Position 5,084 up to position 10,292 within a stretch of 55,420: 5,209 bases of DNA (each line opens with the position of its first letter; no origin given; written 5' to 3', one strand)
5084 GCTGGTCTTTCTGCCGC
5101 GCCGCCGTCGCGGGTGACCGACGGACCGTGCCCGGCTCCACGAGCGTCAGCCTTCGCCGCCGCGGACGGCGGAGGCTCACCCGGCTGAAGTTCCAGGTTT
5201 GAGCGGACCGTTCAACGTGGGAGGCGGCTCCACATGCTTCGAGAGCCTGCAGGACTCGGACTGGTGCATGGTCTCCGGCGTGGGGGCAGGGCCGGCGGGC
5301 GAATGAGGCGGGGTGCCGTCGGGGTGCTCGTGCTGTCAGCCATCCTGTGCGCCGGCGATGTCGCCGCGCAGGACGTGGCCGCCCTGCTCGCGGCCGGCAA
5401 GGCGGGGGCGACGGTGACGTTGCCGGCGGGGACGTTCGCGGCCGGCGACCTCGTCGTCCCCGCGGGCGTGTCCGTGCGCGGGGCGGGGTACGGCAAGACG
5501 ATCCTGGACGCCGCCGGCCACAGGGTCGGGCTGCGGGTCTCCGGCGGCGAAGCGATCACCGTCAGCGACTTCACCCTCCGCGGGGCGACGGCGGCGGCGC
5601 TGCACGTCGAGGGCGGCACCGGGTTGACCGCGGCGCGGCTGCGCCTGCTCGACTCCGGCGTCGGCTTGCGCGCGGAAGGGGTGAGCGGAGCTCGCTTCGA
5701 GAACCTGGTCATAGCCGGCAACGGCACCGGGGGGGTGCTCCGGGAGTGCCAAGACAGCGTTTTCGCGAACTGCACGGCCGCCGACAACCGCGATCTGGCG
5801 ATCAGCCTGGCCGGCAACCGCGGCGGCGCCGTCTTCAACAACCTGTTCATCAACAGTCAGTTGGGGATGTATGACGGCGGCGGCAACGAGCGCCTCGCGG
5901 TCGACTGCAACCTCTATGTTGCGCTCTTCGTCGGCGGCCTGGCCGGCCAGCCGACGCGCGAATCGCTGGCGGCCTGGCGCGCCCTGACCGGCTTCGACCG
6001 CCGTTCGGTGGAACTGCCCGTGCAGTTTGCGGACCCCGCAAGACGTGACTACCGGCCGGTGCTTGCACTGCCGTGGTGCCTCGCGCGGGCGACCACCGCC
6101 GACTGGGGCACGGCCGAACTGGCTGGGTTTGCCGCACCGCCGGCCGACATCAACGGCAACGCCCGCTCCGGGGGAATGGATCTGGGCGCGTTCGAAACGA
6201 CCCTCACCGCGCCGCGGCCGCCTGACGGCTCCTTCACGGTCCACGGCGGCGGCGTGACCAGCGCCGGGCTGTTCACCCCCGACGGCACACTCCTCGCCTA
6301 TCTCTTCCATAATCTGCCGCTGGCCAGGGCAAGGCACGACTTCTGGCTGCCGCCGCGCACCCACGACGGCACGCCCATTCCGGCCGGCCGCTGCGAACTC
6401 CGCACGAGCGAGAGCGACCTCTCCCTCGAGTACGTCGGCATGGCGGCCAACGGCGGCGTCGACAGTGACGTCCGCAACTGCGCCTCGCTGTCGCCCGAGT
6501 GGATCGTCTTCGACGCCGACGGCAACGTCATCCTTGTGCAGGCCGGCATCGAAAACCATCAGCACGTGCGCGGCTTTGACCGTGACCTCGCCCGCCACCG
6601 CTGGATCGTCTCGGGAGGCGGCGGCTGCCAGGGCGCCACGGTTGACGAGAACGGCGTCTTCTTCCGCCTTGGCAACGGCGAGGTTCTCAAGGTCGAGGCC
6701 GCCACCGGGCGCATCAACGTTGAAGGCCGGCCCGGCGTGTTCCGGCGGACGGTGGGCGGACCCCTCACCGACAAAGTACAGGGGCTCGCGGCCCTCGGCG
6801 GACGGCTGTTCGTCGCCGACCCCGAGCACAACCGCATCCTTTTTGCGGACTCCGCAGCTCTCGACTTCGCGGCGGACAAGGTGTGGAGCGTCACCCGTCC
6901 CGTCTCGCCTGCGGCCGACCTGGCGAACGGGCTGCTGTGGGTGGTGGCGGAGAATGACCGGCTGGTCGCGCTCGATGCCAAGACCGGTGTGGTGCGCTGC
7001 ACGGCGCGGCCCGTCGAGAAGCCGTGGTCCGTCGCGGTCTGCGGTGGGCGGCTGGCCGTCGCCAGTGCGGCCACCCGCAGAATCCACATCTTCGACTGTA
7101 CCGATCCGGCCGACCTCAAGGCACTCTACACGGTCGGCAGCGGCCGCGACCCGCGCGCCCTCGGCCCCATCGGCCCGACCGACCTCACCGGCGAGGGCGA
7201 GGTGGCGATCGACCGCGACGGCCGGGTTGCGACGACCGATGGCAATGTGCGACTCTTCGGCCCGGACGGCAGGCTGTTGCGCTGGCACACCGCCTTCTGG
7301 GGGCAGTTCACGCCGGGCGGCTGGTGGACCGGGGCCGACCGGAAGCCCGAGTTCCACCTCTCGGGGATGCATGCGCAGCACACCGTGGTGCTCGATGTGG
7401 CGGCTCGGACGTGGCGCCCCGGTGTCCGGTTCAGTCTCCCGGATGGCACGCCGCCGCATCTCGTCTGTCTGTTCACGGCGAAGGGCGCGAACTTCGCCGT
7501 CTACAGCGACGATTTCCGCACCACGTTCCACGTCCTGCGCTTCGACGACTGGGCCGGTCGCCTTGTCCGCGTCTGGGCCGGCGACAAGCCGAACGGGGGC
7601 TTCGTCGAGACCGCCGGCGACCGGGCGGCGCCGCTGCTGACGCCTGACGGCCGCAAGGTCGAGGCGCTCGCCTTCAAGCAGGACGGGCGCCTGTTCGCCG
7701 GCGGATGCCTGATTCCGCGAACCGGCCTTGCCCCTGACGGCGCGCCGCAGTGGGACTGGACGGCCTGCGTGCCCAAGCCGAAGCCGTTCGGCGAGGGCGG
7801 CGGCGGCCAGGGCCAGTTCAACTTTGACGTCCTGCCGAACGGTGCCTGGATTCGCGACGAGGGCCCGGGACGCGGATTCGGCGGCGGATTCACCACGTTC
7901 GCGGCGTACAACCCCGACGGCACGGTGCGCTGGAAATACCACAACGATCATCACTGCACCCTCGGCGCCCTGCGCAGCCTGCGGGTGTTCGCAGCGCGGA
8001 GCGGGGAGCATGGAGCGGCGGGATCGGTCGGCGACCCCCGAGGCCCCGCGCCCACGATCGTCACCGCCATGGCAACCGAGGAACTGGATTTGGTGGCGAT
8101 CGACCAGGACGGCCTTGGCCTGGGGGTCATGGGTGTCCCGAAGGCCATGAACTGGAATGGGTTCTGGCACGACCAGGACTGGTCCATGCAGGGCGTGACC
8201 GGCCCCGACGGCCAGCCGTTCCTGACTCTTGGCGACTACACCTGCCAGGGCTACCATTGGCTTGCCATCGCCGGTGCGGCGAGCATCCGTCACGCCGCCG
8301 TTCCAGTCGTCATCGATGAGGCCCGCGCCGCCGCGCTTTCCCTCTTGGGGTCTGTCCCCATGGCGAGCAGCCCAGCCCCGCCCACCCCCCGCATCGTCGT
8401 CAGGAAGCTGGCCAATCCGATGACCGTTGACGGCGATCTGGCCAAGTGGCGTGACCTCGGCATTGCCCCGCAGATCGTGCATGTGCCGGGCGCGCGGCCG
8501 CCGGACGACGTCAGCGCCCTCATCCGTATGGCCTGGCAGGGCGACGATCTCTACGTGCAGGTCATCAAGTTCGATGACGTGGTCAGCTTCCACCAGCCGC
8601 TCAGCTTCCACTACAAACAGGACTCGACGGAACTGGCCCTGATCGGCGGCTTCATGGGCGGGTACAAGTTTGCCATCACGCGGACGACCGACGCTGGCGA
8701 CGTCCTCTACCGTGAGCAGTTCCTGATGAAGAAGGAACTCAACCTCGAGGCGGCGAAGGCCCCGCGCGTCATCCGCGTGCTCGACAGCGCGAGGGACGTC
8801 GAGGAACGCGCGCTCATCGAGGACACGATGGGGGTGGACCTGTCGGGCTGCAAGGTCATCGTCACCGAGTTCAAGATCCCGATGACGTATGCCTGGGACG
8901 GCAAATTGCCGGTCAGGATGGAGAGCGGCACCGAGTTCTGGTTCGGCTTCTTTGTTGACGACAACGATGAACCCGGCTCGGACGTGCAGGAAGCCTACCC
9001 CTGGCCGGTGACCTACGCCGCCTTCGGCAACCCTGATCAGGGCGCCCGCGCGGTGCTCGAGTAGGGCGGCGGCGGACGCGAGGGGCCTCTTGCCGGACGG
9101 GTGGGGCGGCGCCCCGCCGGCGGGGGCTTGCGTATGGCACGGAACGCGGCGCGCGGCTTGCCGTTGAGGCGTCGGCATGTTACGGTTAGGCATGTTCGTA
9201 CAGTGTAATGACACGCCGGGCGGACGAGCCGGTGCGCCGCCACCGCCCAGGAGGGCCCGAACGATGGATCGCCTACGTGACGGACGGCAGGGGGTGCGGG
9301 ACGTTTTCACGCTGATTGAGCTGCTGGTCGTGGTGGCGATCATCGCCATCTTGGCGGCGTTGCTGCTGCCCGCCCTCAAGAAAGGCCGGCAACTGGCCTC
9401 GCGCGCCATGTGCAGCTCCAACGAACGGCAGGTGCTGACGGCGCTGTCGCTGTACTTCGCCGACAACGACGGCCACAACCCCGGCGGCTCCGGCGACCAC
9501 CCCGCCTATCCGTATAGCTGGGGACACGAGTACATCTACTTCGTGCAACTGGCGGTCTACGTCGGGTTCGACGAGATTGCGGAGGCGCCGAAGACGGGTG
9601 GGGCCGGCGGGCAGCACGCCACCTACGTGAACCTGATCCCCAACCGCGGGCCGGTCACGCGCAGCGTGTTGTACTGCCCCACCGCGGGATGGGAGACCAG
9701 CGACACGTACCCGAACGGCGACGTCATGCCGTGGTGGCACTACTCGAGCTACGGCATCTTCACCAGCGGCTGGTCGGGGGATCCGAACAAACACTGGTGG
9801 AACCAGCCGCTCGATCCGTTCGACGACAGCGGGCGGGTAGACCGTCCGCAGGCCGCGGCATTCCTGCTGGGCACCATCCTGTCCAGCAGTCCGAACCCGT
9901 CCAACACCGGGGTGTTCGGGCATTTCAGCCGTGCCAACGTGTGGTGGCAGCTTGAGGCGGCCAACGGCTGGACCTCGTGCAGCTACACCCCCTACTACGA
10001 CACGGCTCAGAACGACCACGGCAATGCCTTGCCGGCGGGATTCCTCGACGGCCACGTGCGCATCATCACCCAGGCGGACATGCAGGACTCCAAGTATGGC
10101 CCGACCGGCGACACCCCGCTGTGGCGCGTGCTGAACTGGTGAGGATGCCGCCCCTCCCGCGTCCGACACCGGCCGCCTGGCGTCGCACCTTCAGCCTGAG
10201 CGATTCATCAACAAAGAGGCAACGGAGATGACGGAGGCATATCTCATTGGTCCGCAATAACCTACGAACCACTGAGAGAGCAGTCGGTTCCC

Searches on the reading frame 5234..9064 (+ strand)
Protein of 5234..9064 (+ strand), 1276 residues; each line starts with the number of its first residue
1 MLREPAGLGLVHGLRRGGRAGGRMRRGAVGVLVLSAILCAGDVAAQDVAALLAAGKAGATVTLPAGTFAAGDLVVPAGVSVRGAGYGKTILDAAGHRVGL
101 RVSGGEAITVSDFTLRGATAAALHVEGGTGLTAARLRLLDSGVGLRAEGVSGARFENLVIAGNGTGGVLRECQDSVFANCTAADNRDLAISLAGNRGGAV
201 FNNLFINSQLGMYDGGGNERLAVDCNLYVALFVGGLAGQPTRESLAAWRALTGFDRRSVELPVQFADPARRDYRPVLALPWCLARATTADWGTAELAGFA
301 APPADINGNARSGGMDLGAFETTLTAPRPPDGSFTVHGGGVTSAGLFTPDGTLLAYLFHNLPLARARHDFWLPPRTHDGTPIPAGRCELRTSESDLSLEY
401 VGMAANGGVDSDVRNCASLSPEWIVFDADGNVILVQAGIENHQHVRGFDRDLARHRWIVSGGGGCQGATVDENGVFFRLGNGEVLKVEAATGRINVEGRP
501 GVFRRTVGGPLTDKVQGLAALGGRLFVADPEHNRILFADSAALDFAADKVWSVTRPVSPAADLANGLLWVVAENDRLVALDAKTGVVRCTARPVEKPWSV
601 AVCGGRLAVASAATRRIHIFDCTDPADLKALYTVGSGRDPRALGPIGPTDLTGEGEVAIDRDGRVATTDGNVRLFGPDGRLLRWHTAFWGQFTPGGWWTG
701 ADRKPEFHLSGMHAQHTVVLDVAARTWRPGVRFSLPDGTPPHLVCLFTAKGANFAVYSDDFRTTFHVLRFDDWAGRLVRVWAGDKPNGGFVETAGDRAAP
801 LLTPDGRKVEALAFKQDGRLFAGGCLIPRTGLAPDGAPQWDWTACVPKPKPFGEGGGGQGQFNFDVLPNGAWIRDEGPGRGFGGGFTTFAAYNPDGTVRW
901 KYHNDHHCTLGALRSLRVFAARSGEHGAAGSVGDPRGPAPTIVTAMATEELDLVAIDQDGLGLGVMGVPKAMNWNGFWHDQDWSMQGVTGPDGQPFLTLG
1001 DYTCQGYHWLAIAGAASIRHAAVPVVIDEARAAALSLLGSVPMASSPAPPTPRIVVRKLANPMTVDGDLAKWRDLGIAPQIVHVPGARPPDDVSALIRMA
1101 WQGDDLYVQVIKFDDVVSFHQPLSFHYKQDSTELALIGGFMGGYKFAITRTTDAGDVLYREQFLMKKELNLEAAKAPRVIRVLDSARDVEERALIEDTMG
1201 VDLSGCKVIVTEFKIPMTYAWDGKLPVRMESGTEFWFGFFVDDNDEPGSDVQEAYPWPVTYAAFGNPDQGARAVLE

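Call 6: search_protein_families(library=pfam, proteins=[window:5234-9064:+], max_evalue=0.001)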
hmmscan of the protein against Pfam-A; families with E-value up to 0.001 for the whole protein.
window:5234-9064:+ (1276 aa): 4 families
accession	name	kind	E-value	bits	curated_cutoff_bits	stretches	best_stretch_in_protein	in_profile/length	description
PF13229.12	Beta_helix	-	6.2e-09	36.1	25.9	1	99-211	2-117/158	Right handed beta helix region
PF05048.19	NosD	-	3.7e-05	23.7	23.6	1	95-215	58-179/212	Periplasmic copper-binding protein (NosD)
PF13360.13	PQQ_2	-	0.00021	21.5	27.6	0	443-588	3-141/233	Outer membrane protein assembly factor BamB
PF01436.27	NHL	-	0.00064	20.1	20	0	516-535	5-25/28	NHL repeat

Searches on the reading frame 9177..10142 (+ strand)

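Call 6: search_protein_families(library=pfam, proteins=[window:9177-10142:+], max_evalue=0.001)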
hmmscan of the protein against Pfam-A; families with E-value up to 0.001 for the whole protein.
window:9177-10142:+ (321 aa): 0 families

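Call 30: search_protein_families(library=pfam, proteins=[window:9177-10142:+], max_evalue=1)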
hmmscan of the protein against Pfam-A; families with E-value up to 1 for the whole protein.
window:9177-10142:+ (321 aa): 2 families
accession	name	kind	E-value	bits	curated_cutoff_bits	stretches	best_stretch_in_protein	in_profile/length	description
PF07963.17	N_methyl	-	0.0013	18.7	21.2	1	44-64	7-27/27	Prokaryotic N-terminal methylation motif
PF07828.18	PA-IL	-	0.12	12.8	22.5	1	193-255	27-90/121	PA-IL-like protein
